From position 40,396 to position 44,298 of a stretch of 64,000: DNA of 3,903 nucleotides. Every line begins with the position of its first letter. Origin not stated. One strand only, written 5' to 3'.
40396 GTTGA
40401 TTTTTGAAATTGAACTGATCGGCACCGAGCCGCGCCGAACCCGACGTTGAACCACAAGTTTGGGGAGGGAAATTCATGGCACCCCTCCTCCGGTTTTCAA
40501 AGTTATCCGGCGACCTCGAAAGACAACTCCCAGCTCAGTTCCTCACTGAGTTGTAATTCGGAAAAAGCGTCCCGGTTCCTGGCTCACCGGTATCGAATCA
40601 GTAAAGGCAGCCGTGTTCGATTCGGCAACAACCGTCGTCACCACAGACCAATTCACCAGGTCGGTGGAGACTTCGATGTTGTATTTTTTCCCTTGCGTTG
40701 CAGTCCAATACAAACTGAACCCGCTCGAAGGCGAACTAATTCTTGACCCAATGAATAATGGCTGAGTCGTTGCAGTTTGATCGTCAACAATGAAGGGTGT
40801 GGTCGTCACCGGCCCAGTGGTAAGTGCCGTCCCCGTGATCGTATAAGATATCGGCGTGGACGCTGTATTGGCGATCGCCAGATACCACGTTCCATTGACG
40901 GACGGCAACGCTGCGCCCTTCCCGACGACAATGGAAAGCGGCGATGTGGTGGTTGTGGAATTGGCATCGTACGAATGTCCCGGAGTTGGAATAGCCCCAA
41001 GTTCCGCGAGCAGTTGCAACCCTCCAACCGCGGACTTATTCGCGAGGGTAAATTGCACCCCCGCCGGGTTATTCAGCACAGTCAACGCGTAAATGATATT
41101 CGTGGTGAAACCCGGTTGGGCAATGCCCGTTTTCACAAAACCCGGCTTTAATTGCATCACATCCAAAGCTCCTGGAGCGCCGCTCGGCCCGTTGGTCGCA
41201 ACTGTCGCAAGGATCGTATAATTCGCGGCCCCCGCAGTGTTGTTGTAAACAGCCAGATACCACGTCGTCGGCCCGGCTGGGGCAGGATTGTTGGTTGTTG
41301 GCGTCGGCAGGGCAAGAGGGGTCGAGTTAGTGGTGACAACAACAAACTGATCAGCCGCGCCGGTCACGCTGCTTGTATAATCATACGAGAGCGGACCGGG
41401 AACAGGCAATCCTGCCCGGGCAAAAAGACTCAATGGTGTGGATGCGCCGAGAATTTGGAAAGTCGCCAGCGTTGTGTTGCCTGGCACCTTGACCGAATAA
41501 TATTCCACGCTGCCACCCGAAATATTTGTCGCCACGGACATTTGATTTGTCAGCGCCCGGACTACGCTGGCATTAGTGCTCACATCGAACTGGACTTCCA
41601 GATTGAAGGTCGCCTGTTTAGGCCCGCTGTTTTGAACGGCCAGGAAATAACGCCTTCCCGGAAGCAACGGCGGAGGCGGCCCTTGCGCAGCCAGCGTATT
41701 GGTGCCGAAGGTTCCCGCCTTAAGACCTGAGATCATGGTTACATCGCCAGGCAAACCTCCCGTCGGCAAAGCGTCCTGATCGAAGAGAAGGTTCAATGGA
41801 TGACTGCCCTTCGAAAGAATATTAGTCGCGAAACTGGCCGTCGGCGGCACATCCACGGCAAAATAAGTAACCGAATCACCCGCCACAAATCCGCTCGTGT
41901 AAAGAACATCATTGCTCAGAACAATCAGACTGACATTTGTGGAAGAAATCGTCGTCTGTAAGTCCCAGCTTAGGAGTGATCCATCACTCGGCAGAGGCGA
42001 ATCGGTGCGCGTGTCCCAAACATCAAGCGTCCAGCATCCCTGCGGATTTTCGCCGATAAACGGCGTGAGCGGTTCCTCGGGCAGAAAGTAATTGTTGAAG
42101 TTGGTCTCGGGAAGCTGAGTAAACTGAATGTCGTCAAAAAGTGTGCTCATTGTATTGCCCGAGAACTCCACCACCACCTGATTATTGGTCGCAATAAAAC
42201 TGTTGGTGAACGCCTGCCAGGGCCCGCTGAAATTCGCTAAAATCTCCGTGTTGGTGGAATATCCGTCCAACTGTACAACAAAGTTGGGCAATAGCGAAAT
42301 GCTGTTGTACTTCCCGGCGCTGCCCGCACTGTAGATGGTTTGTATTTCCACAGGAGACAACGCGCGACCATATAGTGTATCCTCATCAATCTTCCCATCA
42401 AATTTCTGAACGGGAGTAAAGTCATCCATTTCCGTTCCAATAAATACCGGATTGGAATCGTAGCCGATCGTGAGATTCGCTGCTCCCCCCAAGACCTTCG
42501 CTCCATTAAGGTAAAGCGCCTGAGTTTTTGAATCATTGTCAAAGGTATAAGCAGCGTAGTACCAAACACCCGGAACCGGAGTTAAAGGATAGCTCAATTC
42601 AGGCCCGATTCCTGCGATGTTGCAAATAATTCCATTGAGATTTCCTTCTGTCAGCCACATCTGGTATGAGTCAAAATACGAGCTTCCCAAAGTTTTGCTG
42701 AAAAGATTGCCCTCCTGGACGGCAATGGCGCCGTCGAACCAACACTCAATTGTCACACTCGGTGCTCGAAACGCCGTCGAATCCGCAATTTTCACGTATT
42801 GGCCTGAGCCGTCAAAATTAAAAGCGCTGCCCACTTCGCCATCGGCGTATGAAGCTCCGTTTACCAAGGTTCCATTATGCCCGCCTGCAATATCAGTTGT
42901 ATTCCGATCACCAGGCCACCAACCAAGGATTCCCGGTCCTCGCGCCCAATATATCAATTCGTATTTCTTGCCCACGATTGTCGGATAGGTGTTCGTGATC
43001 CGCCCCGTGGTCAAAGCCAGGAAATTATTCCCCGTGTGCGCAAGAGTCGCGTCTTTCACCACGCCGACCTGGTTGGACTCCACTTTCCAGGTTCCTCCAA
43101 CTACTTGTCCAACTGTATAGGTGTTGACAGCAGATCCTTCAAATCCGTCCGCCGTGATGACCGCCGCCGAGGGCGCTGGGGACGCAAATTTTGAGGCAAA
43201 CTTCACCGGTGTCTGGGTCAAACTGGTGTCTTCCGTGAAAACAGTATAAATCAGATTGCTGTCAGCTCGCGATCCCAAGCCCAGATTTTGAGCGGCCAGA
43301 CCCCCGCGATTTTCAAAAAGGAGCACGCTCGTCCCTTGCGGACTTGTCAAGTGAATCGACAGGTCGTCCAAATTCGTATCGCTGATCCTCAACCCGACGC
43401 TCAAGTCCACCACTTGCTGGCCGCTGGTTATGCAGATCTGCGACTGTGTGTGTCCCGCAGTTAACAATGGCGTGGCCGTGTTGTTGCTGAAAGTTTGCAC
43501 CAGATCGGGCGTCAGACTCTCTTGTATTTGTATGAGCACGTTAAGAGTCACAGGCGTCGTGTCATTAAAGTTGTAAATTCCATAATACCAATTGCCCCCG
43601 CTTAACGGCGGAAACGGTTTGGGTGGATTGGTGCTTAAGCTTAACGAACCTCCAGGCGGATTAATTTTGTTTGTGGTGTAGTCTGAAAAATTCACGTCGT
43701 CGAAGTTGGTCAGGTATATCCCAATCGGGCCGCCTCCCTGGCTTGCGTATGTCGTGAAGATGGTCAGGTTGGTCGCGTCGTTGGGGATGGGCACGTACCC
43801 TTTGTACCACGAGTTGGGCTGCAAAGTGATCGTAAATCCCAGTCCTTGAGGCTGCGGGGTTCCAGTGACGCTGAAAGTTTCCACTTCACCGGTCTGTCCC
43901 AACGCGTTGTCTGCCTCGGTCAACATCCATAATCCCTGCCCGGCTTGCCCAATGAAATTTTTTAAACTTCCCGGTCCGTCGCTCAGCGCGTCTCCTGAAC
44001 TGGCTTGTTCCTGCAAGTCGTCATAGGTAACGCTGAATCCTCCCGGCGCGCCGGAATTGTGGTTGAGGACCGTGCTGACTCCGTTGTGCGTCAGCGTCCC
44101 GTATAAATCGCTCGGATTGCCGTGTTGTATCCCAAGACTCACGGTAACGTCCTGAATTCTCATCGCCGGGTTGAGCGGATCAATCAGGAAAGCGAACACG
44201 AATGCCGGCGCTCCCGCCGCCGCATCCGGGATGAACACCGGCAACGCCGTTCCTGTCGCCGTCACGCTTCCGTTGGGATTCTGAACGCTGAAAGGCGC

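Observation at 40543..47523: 2326-aa S8 subtilase/P-domain/LamG exoprotein immediately downstream of and co-oriented with the pseudopilin operon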

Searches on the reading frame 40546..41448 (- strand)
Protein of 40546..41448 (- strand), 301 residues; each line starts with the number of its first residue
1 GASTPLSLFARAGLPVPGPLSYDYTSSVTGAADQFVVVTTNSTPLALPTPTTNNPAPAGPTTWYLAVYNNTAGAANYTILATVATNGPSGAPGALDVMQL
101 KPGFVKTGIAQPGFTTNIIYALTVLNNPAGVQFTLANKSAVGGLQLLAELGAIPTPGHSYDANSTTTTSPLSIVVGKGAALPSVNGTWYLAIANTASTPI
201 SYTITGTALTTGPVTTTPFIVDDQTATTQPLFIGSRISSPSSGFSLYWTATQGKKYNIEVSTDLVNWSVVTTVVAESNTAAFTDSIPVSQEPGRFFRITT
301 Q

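Call 20: search_protein_families(library=pfam, proteins=[window:40546-41448:-], max_evalue=1)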
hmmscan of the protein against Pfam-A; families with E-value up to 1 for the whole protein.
window:40546-41448:- (301 aa): 5 families
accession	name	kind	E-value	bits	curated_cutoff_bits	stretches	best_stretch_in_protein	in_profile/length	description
PF22633.2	F5_F8_type_C_2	-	0.0015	19.5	27.8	1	244-298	35-91/91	NedA-like, galactose-binding domain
PF00754.31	F5_F8_type_C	-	0.026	15.1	28.2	1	243-299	49-111/127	F5/8 type C domain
PF04616.20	Glyco_hydro_43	-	0.032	14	32.2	1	247-282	23-61/288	Glycosyl hydrolases family 43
PF13163.11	DUF3999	-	0.11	12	30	1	238-299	124-192/424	Protein of unknown function (DUF3999)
PF19921.4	bpX5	-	0.12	12.5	27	1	161-196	39-74/135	MoxR-vWA-beta-propeller ternary system domain bpX5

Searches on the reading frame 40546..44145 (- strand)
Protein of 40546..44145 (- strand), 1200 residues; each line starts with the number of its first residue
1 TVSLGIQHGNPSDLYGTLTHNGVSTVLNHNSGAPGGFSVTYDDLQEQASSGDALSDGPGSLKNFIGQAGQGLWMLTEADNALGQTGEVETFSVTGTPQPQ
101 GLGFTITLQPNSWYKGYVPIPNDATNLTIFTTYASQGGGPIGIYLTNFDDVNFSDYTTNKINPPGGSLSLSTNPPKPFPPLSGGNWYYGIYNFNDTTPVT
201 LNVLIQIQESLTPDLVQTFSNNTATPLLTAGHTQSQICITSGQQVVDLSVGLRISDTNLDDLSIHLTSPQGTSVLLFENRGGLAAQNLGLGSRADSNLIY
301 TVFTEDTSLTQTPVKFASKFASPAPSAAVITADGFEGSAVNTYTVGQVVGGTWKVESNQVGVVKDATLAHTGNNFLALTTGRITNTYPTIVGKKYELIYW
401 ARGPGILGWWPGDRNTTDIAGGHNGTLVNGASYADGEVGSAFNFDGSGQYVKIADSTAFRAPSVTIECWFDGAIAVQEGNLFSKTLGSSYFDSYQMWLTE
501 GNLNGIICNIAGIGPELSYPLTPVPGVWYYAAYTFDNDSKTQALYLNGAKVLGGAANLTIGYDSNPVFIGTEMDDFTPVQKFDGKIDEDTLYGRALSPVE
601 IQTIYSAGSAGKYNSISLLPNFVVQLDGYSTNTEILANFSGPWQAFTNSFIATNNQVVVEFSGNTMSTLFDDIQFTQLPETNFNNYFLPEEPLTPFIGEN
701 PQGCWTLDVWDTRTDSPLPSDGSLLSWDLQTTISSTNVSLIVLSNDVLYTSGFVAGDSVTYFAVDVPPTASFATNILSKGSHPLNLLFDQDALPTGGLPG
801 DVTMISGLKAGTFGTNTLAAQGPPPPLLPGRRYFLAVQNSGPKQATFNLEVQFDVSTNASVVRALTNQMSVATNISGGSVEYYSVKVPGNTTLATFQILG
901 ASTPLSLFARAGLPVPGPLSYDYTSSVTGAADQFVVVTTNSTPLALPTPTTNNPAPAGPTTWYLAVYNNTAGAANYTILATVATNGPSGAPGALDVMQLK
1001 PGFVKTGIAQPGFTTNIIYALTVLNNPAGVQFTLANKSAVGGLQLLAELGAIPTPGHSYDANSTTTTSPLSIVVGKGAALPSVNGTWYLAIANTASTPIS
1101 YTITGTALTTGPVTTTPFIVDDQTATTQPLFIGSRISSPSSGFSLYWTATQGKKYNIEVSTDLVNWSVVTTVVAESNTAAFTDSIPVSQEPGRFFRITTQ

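Call 57: predict_structure(alignment_id=A4)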
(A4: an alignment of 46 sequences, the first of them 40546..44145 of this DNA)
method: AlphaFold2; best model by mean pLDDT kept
length: 1200 residues; sequences in the alignment: 46
mean_pLDDT: 75.9   pTM: 0.46
mean pLDDT of the five models: 75.9, 75.7, 75.5, 74.8, 74.2
residues with pLDDT >= 90: 202; 70-90: 652; 50-70: 224; < 50: 122
segments of 3 or more residues with pLDDT < 50: 1-9, 31-49, 53-56, 81-90, 293-296, 612-617, 681-683, 821-823, 857-861, 950-955, 986-992, 1059-1065, 1112-1128, 1138-1141
pLDDT, mean of each block of 10 residues (from residue 1): 37 64 62 42 45 50 55 59 44 51 81 83 79 80 86 87 90 75 81 88 84 76 86 88 79 83 90 84 68 57 76 70 65 88 84 83 88 89 86 80 90 76 88 82 91 91 93 78 79 89 90 87 86 92 93 89 90 85 92 91 79 49 73 70 82 78 83 81 68 81 90 79 87 70 83 85 79 84 89 73 84 81 60 89 88 60 71 79 83 83 83 62 64 73 59 55 84 84 59 69 87 76 84 83 78 60 52 64 81 80 84 44 43 54 72 77 61 82 63 63
secondary structure, 60 per line:
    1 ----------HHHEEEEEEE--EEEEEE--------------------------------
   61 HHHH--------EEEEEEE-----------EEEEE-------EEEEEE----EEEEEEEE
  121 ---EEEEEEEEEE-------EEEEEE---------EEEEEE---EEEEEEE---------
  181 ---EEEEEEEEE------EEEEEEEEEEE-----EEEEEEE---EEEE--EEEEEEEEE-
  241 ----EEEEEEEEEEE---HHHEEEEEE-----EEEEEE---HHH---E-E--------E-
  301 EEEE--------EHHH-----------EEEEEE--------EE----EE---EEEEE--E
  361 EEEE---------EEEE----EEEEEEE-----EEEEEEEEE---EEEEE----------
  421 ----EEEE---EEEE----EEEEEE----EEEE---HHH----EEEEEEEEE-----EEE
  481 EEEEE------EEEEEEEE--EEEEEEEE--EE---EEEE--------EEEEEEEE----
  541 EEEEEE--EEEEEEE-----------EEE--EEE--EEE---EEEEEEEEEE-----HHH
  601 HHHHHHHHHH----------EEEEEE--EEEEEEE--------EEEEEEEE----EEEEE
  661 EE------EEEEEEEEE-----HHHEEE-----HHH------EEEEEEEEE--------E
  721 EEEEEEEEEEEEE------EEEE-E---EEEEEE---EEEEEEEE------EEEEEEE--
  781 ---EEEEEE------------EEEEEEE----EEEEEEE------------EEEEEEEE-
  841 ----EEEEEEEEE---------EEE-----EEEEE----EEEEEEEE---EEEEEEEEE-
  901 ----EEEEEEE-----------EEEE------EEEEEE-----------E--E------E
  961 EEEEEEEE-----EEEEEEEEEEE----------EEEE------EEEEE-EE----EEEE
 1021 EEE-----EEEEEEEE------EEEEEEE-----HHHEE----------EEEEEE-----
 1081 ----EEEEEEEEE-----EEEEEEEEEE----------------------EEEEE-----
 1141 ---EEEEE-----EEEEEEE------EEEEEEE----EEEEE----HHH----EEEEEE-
elements in order (helices of 4 or more, strands of 3 or more residues): E14-20 E23-28 H61-64 E73-79 E91-95 E103-108 E113-120 E124-133 E141-146 E156-161 E165-171 E184-192 E199-209 E215-221 E225-228 E231-239 E245-255 E262-267 E273-278 E301-304 E328-333 E353-357 E360-364 E374-377 E382-388 E394-402 E406-410 E425-428 E432-435 E440-445 E450-453 E464-472 E478-485 E492-499 E502-509 E517-520 E529-536 E541-546 E549-555 E567-569 E572-574 E577-579 E583-592 H598-610 E621-626 E629-635 E644-651 E656-662 E669-677 E686-688 E703-711 E720-733 E740-743 E749-754 E758-765 E772-778 E784-789 E802-808 E813-819 E832-839 E845-853 E863-865 E871-875 E880-887 E891-899 E905-911 E923-926 E933-938 E960-968 E974-984 E995-998 E1005-1009 E1017-1023 E1029-1036 E1043-1049 E1070-1075 E1085-1093 E1099-1108 E1131-1135 E1144-1148 E1154-1160 E1167-1173 E1178-1182 E1194-1199

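Call 60: fold_search(model_id=the predicted structure, library=pdb)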
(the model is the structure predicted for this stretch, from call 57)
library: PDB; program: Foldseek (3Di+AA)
matches with E <= 10: 1609; with E <= 0.001: 278
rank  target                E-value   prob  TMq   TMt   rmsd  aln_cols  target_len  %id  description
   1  6hox                  6.7e-11  1.00  0.15  0.39   9.0       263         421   13  Crystal structure of the binding domain of Paraclostridial Mosquitocidal Protein 1 (released 2019-07-10)
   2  8byp_N                7.4e-11  1.00  0.15  0.15  12.8       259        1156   14  Botulinum neurotoxin serotype X in complex with NTNH/X (released 2023-02-08)
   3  8qft                  9.5e-11  1.00  0.14  0.15  23.1       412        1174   12  X-ray structure of non-toxic non-hemagglutinin (NTNH) protein from botulinum neurotoxin serotype X (released 2024-08-14)
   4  5hon_A                4.1e-10  1.00  0.14  0.72   3.9       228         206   16  Structure of Domain 4 of AbnA, a GH43 extracellular arabinanase from Geobacillus stearothermophilus, in complex with a (released 2017-02-01)
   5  9arl_B                6.7e-10  1.00  0.14  0.15  22.4       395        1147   15  CryoEM structure of BoNT-NTNH-OrfX2 complex from Clostridium botulinum strain A1-ST7B, major class (released 2025-01-22)
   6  9arj_B                1.1e-09  1.00  0.15  0.15  22.4       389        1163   14  CryoEM structure of BoNT-NTNH-OrfX2 complex from Clostridium botulinum E1, major class (released 2025-01-22)
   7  9ea9_B                1.6e-09  1.00  0.14  0.14  23.4       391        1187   14  Crystal structure of BoNT/A-NTNH-HA70 -VHH_F12-VHH_H7-Fab_NTNH complex (released 2025-09-17)
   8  9qc7_B                1.7e-09  1.00  0.15  0.15  21.4       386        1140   13  BoNT-NTNH complex from Clostridium botulinum Serotype B1 (released 2025-09-10)
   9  9qco_A                1.8e-09  1.00  0.14  0.16   5.5       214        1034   17  NTNH-HA70 complex from Clostridium botulinum Serotype B1 (released 2025-09-10)
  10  3v0a_B                1.9e-09  1.00  0.14  0.14  23.3       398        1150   15  2.7 angstrom crystal structure of BoNT/Ai in complex with NTNHA (released 2012-03-14)
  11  3mpp                  2.2e-09  1.00  0.14  0.38  15.3       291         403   12  Botulinum Neurotoxin Type G Receptor Binding Domain (released 2010-06-16)
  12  9qc8_A                2.3e-09  1.00  0.14  0.14  15.9       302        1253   12  BoNT-NTNH-HA70 complex from Clostridium botulinum Serotype B1 (released 2025-09-10)
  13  9qc8_B                2.3e-09  1.00  0.14  0.14  22.9       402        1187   13  BoNT-NTNH-HA70 complex from Clostridium botulinum Serotype B1 (released 2025-09-10)
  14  5vmr_B                2.5e-09  1.00  0.14  0.38  15.9       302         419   12  Receptor binding domain of BoNT/B in complex with mini-protein binder Bot.2110.4 (released 2017-09-20)
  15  4zkt_B                2.5e-09  1.00  0.14  0.15  14.1       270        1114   14  Crystal structure of the progenitor M complex of Clostridium botulinum type E neurotoxin (released 2015-12-23)
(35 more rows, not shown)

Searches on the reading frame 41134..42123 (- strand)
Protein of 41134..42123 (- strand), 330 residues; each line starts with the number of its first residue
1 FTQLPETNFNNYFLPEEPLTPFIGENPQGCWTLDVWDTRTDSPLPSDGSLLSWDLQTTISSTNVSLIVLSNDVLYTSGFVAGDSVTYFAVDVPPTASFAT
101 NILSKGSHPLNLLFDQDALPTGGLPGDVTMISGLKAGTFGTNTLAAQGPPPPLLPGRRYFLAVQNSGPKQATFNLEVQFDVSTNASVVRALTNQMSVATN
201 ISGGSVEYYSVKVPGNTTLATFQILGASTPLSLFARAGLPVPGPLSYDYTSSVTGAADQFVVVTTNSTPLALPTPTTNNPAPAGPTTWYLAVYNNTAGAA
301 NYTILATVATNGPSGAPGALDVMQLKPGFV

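Call 20: search_protein_families(library=pfam, proteins=[window:41134-42123:-], max_evalue=1)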
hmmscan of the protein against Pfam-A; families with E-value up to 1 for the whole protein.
window:41134-42123:- (330 aa): 1 family
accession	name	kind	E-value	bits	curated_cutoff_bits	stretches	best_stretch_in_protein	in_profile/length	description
PF01483.27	P_proprotein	-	0.0091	16.5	21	1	10-56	47-85/86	Proprotein convertase P-domain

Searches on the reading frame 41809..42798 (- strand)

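Call 20: search_protein_families(library=pfam, proteins=[window:41809-42798:-], max_evalue=1)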
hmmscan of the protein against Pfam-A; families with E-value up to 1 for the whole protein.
window:41809-42798:- (330 aa): 2 families
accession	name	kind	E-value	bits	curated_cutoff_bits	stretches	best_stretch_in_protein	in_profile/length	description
PF13385.13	Laminin_G_3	-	1.2e-15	58.3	27.6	1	1-153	6-151/151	Concanavalin A-like lectin/glucanases superfamily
PF01483.27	P_proprotein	-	0.0021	18.6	21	1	216-281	28-85/86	Proprotein convertase P-domain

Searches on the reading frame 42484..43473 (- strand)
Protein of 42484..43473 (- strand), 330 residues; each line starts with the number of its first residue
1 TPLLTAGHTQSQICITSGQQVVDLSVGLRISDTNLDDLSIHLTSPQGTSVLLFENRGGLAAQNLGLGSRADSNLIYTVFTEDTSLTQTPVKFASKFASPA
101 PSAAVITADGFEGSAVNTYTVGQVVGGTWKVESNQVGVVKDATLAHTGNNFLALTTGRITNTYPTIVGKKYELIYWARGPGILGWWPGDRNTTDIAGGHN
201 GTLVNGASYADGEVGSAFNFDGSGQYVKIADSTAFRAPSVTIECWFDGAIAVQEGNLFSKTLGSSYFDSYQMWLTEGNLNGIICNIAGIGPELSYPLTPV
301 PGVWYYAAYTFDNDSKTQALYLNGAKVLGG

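Call 20: search_protein_families(library=pfam, proteins=[window:42484-43473:-], max_evalue=1)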
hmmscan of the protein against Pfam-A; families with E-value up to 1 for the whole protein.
window:42484-43473:- (330 aa): 2 families
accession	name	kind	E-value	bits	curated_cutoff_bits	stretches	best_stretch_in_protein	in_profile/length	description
PF01483.27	P_proprotein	-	3.1e-06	27.6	21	1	23-58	3-38/86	Proprotein convertase P-domain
PF15958.10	DUF4761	-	0.04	14.5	27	1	91-157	7-73/105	Domain of unknown function (DUF4761)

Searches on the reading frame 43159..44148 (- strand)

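Call 20: search_protein_families(library=pfam, proteins=[window:43159-44148:-], max_evalue=1)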
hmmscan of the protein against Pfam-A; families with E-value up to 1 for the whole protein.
window:43159-44148:- (330 aa): 1 family
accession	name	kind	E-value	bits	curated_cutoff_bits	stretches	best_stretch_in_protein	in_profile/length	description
PF01483.27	P_proprotein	-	1.7e-11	44.5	21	2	248-283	3-38/86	Proprotein convertase P-domain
